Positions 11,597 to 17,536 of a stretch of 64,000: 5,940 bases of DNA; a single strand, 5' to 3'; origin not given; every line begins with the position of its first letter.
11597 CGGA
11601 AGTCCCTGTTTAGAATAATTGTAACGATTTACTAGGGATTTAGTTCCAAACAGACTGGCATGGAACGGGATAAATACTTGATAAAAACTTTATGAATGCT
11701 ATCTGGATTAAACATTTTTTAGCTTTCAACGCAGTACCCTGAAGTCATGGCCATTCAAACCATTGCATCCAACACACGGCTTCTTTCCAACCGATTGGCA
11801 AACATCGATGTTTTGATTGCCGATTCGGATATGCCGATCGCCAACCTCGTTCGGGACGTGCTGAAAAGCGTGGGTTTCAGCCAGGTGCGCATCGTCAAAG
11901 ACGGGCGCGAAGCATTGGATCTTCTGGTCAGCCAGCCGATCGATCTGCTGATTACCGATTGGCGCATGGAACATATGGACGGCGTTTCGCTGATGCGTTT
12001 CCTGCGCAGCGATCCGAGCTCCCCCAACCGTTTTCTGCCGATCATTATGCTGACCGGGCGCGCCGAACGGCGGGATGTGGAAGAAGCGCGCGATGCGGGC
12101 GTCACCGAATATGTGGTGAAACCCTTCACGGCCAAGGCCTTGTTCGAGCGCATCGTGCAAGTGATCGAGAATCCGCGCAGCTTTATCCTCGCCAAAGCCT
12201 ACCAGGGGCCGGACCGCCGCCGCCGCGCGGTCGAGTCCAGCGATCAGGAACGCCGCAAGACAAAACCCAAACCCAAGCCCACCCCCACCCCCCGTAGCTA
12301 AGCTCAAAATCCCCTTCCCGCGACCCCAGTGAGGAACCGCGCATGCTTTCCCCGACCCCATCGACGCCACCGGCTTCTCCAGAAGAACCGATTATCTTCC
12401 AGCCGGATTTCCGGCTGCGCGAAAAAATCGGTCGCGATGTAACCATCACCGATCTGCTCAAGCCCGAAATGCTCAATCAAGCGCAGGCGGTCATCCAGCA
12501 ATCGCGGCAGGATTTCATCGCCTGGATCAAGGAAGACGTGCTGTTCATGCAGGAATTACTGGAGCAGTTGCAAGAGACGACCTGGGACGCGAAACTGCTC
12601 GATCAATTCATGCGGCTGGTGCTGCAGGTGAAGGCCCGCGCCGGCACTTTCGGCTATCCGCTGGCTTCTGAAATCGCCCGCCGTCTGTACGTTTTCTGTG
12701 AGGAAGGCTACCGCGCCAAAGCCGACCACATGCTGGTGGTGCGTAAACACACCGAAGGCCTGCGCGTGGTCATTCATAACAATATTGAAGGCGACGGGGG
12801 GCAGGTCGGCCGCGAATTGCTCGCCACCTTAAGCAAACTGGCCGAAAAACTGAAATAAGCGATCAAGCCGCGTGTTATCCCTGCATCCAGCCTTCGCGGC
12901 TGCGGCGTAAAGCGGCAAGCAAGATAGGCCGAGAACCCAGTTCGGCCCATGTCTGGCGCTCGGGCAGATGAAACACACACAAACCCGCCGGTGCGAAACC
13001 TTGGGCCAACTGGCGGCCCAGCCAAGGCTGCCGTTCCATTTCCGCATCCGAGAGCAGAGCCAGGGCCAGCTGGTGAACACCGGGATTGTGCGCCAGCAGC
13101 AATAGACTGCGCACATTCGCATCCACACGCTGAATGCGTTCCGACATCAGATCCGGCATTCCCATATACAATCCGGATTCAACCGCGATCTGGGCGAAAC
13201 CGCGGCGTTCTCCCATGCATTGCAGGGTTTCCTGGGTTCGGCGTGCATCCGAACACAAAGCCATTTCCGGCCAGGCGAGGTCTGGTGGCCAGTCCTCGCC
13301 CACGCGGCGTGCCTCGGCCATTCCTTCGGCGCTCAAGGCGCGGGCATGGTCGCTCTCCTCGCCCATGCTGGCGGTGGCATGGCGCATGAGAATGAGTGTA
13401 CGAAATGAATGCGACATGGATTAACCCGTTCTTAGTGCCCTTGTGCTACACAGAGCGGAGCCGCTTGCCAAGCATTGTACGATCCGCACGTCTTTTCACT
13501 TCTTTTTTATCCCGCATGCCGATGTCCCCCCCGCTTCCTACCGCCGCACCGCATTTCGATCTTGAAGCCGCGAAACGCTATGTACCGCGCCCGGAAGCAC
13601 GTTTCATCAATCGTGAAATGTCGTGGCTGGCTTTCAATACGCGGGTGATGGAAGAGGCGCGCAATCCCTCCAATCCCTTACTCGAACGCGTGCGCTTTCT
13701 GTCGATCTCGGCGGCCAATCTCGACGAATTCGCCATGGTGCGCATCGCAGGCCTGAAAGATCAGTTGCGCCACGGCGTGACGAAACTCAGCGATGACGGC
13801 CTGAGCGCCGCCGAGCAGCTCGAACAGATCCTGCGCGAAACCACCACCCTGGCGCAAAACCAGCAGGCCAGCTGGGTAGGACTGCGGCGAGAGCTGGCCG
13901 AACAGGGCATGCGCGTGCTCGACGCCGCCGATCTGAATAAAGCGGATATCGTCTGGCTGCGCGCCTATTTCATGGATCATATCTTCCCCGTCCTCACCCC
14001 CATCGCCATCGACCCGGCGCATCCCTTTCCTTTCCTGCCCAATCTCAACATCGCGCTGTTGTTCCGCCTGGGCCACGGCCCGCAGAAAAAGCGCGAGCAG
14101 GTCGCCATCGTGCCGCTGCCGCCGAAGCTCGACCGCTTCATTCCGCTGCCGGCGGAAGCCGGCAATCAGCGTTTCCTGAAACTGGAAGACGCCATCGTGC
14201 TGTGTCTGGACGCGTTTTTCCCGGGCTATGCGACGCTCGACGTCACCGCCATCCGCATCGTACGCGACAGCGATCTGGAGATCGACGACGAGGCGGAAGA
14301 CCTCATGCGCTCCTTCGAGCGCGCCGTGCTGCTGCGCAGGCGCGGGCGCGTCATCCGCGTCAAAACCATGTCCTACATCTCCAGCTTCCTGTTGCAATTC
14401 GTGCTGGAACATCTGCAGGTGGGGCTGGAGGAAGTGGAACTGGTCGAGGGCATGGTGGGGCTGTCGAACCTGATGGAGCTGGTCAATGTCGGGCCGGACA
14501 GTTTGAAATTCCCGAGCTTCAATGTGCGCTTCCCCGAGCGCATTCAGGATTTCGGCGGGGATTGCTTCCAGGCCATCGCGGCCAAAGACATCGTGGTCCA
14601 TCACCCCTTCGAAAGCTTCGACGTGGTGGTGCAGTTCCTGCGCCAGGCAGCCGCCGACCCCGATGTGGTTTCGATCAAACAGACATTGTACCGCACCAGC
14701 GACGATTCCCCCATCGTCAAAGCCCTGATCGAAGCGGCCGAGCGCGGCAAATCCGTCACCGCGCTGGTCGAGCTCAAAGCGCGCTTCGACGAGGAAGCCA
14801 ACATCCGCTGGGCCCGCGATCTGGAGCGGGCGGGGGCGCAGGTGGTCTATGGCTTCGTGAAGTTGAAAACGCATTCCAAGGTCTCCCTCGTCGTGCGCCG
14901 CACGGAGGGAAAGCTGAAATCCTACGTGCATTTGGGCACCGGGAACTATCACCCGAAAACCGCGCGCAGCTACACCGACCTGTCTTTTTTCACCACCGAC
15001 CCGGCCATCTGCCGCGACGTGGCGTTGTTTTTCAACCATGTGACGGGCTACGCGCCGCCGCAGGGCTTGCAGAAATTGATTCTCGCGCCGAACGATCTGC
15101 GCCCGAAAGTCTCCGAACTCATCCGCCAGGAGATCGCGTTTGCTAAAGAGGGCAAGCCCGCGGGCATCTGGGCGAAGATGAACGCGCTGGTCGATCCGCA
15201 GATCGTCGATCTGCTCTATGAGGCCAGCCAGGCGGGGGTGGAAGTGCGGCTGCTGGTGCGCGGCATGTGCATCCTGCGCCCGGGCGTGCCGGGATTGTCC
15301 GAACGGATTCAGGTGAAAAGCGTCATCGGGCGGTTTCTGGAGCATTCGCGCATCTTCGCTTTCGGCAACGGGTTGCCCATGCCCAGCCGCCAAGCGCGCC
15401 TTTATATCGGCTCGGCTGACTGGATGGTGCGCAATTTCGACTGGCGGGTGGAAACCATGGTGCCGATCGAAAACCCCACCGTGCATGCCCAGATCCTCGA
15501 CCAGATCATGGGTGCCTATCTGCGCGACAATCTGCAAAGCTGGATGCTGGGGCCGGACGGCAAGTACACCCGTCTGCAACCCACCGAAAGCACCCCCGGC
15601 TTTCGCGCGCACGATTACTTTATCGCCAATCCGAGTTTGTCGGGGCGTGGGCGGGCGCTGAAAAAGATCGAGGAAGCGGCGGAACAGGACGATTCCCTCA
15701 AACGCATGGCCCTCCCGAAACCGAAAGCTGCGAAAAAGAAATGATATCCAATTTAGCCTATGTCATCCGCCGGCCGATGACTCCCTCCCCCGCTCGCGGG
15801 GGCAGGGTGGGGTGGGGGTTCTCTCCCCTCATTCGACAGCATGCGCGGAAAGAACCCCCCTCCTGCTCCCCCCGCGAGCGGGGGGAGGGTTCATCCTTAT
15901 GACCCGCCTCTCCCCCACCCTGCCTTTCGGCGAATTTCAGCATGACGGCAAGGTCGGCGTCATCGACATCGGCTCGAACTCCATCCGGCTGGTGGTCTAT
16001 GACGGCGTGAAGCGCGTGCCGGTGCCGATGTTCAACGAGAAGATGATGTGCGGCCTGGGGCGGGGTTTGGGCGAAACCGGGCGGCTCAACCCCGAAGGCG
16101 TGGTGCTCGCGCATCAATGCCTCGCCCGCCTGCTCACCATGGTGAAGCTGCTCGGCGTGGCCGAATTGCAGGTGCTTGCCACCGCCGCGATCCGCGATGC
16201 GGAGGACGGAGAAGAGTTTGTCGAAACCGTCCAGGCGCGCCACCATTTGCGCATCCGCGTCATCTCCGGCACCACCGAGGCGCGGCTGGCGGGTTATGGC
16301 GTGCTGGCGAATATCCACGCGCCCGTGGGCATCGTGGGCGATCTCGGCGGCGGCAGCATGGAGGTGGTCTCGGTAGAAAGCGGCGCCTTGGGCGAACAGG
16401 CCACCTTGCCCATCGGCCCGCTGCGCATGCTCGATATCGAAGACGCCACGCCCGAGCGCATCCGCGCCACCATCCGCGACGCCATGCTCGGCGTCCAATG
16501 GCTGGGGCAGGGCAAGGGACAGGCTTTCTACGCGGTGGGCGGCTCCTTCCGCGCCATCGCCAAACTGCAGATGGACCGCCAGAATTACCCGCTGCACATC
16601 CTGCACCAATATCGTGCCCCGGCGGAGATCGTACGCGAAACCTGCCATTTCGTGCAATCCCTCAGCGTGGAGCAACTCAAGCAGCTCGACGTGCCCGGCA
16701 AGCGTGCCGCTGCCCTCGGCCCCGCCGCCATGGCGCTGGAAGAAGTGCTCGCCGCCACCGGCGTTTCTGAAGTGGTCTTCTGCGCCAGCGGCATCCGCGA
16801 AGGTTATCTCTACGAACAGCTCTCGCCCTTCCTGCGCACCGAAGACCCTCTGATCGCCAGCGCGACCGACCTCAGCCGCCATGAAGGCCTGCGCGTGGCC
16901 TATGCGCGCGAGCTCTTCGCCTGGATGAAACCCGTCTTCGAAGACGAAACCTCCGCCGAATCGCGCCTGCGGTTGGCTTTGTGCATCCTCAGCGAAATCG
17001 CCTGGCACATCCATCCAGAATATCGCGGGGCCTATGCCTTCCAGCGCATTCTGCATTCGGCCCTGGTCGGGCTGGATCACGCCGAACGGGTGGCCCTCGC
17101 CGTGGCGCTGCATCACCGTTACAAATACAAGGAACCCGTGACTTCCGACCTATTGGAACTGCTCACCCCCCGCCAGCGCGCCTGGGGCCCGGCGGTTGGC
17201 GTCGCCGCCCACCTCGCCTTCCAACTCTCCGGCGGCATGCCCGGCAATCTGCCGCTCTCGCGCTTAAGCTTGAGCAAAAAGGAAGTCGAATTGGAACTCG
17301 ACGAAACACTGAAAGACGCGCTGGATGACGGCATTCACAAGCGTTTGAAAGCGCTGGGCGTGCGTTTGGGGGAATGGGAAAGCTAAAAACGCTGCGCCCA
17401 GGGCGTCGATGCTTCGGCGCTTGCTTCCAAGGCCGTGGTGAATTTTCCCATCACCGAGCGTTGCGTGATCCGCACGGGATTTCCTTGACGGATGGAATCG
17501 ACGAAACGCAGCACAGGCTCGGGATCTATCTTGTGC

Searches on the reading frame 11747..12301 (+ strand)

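Call 24: search_protein_families(library=pfam, proteins=[window:11747-12301:+], max_evalue=0.0001)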
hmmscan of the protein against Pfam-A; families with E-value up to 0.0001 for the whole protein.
window:11747-12301:+ (184 aa): 1 family
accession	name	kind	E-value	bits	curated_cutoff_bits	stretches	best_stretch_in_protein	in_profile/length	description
PF00072.30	Response_reg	-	1.3e-23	83.7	30.2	1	22-136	1-110/111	Response regulator receiver domain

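Call 79: search_protein_families(library=ncbifam, proteins=[window:11747-12301:+], max_evalue=1e-10)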
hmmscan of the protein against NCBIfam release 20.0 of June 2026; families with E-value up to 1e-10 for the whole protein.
window:11747-12301:+ (184 aa): 37 families (the best 25 are shown)
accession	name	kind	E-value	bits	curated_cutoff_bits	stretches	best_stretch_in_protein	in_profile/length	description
NF007901.0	PRK10610.1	equivalog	2.7e-23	82.5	189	1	20-141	6-125/129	chemotaxis response regulator CheY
TIGR02154.1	PhoB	equivalog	9.4e-21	74.1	296.2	1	21-140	4-120/226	phosphate regulon transcriptional regulator PhoB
NF040689.1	MtrAB_MtrA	equivalog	7.9e-18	64.6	300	1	22-137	1-110/219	MtrAB system response regulator MtrA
NF041733.1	resp_reg_CseB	equivalog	7.7e-17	61.4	350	1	21-142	2-117/228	two-component system response regulator CseB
NF033120.0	vanR_FM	exception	3e-15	56.5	460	1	19-137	3-115/231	vancomycin resistance response regulator transcription factor, VanR-F/VanR-M family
NF045944.1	ResRegRpaBCyano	equivalog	3.6e-15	56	330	1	23-141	1-113/229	response regulator transcription factor RpaB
NF007005.1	PRK09468.1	equivalog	5e-15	55.6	331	1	21-141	5-120/237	osmolarity response regulator transcription factor OmpR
NF041734.1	resp_reg_RppA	equivalog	2.2e-14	53.4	250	1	22-136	3-114/229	two-component system response regulator RppA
NF051850.1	RespRegRprY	equivalog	4.8e-14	52.3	370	1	20-140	5-120/234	response regulator transcription factor RprY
NF011874.0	PRK15347.1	equivalog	6.1e-14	51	852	1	22-136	693-806/921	two component system sensor kinase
NF008099.0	PRK10841.1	equivalog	7.3e-14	50.5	920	1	14-140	819-940/949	two-component system sensor histidine kinase RcsC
NF040534.1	resp_reg_YycF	equivalog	7.9e-14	51.5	340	1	22-137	3-112/231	response regulator YycF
NF011695.0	PRK15115.1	equivalog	1e-13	50.9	763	1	20-142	7-124/445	two-component system response regulator GlrR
NF006900.1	PRK09390.1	equivalog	1.9e-13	50.4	255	1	21-169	6-148/203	response regulator FixJ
NF053512.1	nitric_RR_NosR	exception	2.4e-13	49.9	400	1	22-142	1-117/422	response regulator c-di-GMP phosphodiesterase, NosR family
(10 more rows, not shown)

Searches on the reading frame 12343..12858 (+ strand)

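Call 24: search_protein_families(library=pfam, proteins=[window:12343-12858:+], max_evalue=0.0001)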
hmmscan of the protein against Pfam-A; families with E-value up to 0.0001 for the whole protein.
window:12343-12858:+ (171 aa): 0 families

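Call 61: search_protein_families(library=pfam, proteins=[window:12343-12858:+], max_evalue=1)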
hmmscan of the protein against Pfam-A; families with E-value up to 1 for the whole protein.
window:12343-12858:+ (171 aa): 1 family
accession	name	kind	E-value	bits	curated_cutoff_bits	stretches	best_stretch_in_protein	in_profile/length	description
PF01627.28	Hpt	-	0.059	14.1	24.6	1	69-119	10-59/84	Hpt domain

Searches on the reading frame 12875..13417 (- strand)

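Call 24: search_protein_families(library=pfam, proteins=[window:12875-13417:-], max_evalue=0.0001)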
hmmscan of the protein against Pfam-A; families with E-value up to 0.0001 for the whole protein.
window:12875-13417:- (180 aa): 1 family
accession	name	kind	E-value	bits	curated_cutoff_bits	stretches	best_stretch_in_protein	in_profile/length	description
PF00300.27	His_Phos_1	-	9.8e-06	25.8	21.7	1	8-83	1-77/194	Histidine phosphatase superfamily (branch 1)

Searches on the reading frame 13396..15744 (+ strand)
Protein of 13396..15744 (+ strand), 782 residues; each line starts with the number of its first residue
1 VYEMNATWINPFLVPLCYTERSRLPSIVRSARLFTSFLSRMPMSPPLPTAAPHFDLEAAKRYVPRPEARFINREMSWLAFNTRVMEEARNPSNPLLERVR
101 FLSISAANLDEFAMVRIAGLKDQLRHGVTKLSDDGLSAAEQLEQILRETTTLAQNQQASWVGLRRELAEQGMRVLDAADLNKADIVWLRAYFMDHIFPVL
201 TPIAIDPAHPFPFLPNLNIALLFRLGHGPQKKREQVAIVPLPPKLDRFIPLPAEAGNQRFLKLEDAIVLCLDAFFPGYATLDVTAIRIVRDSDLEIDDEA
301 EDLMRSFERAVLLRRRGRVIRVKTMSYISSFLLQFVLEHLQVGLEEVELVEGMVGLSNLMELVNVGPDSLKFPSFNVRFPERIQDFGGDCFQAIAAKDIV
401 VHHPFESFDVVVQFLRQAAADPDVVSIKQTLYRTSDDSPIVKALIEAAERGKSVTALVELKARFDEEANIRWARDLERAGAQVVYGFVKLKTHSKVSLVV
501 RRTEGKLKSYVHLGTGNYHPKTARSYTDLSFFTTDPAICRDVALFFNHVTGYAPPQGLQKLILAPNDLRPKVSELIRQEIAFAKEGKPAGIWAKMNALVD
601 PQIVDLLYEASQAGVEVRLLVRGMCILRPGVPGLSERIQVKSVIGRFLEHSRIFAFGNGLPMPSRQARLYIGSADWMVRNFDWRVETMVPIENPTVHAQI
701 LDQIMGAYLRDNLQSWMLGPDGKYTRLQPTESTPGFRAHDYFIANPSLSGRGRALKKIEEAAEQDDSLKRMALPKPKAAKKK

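Call 23: search_protein_families(library=pfam, proteins=[window:13396-15744:+], max_evalue=0.0001)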
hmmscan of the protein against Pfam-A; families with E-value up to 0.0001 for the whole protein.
window:13396-15744:+ (782 aa): 5 families
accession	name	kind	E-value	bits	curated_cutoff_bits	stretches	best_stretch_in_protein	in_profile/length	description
PF17941.7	PP_kinase_C_1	-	1.5e-74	249.5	25.7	1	390-553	2-165/167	Polyphosphate kinase C-terminal domain 1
PF13090.12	PP_kinase_C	-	2.8e-59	199.9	25.8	1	561-731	1-165/172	Polyphosphate kinase C-terminal domain 2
PF02503.22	PP_kinase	-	5.3e-51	173.4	31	1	187-362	5-183/183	Polyphosphate kinase middle domain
PF13089.11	PP_kinase_N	-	3.2e-35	121.1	23.8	1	70-174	1-106/107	Polyphosphate kinase N-terminal domain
PF13091.12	PLDc_2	-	7.2e-14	52.2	27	2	431-548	16-130/132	PLD-like domain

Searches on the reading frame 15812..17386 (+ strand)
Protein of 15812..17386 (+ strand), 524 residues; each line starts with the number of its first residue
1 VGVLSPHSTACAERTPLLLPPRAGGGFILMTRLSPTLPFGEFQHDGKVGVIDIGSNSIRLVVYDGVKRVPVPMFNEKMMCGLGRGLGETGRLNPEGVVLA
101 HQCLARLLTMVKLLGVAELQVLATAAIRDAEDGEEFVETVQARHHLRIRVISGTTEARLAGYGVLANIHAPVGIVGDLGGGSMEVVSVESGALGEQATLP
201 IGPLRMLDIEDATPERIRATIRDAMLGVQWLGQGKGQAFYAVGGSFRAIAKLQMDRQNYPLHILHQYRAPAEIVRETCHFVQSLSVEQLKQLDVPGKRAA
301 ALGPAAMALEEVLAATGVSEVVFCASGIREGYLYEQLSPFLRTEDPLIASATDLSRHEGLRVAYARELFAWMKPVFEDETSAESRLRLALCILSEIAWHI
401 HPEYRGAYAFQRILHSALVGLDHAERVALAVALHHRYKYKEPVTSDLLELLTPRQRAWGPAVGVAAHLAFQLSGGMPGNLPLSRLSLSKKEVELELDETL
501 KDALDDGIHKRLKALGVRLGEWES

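Call 23: search_protein_families(library=pfam, proteins=[window:15812-17386:+], max_evalue=0.0001)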
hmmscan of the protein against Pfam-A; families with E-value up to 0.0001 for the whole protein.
window:15812-17386:+ (524 aa): 2 families
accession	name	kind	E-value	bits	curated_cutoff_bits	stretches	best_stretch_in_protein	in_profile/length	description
PF02541.22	Ppx-GppA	-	2.4e-36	126.1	27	1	62-337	2-282/285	Ppx/GppA phosphatase family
PF21697.3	Ppx_C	-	1.1e-21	78.2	27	1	348-491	2-151/187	Exopolyphosphatase, C-terminal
